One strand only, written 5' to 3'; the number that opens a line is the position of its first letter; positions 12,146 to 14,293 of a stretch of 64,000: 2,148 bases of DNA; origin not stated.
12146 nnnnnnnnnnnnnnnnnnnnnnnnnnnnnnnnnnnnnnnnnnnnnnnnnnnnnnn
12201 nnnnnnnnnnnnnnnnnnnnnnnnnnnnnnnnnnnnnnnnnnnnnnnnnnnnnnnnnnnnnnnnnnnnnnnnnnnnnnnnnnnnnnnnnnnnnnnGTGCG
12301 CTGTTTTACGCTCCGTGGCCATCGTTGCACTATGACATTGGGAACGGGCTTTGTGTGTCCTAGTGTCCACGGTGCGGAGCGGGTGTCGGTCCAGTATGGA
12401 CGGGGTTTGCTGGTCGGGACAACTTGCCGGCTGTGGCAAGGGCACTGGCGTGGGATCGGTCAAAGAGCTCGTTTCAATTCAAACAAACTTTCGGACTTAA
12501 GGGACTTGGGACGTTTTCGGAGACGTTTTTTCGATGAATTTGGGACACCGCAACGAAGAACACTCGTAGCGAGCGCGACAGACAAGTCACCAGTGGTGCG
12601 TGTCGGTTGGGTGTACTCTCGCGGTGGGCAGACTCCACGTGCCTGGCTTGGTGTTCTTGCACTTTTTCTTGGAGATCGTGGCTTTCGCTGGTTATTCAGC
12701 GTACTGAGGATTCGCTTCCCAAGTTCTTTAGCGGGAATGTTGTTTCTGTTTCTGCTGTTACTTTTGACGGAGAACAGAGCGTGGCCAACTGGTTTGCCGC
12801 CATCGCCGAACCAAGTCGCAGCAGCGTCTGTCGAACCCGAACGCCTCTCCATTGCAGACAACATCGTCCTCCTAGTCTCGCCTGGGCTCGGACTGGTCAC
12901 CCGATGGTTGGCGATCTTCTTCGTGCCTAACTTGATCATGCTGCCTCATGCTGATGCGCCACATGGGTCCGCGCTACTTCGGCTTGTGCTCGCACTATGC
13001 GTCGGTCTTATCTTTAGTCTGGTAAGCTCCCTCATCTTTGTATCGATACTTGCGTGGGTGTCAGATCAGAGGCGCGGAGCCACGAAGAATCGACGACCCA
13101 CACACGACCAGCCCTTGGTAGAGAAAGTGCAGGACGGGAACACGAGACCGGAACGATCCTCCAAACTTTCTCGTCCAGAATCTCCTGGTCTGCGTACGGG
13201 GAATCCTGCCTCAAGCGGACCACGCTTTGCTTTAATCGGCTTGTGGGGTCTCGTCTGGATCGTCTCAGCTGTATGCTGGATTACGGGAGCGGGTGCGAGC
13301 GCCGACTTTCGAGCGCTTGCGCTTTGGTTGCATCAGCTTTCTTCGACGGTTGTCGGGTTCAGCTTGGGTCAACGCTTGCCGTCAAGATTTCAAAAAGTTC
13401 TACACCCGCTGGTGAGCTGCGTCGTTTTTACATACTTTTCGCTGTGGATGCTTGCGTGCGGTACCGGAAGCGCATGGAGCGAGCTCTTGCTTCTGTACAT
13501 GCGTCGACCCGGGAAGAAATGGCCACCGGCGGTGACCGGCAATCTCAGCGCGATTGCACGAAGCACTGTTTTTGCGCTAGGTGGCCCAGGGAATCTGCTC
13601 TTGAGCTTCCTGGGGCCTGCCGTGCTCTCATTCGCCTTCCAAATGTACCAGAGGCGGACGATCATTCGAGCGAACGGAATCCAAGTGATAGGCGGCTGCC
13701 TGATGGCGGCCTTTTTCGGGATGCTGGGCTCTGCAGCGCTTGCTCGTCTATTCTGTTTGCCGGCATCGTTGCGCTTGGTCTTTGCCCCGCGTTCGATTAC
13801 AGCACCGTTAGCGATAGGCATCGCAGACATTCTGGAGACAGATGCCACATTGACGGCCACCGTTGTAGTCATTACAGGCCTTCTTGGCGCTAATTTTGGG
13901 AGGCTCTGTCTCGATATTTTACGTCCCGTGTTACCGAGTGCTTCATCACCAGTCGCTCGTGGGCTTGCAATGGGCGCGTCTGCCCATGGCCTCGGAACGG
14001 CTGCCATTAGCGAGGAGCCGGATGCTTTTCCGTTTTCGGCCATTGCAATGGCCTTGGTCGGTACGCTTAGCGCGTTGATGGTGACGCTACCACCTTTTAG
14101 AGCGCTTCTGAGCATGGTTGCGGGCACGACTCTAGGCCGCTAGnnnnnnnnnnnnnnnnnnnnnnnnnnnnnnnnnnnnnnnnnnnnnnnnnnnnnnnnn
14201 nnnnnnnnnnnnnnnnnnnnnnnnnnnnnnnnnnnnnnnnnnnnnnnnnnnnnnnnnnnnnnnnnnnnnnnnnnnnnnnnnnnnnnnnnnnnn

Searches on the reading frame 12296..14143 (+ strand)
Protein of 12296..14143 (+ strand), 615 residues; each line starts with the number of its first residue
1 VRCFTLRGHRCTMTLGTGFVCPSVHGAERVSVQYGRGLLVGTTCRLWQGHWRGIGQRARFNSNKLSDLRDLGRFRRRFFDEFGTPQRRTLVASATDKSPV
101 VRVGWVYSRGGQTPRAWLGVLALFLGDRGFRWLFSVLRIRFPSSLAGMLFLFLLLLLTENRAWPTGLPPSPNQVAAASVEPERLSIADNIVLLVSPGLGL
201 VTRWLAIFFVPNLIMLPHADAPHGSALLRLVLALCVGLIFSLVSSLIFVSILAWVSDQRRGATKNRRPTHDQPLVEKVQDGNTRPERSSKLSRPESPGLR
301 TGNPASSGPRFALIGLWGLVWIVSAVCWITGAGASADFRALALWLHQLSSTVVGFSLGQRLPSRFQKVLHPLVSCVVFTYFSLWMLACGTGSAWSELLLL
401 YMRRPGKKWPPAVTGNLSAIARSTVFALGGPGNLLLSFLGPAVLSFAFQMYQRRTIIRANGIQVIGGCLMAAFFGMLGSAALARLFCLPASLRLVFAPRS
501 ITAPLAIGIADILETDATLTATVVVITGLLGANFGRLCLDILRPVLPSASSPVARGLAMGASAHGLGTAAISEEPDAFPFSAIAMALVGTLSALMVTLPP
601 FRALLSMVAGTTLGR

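Call 23: search_protein_families(library=pfam, proteins=[window:12296-14143:+], max_evalue=0.00001)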
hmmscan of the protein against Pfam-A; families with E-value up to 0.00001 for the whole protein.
window:12296-14143:+ (615 aa): 1 family
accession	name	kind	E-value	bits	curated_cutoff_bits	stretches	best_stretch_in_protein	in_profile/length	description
PF04172.21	LrgB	-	8.1e-37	127.1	25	1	351-597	1-209/214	LrgB-like family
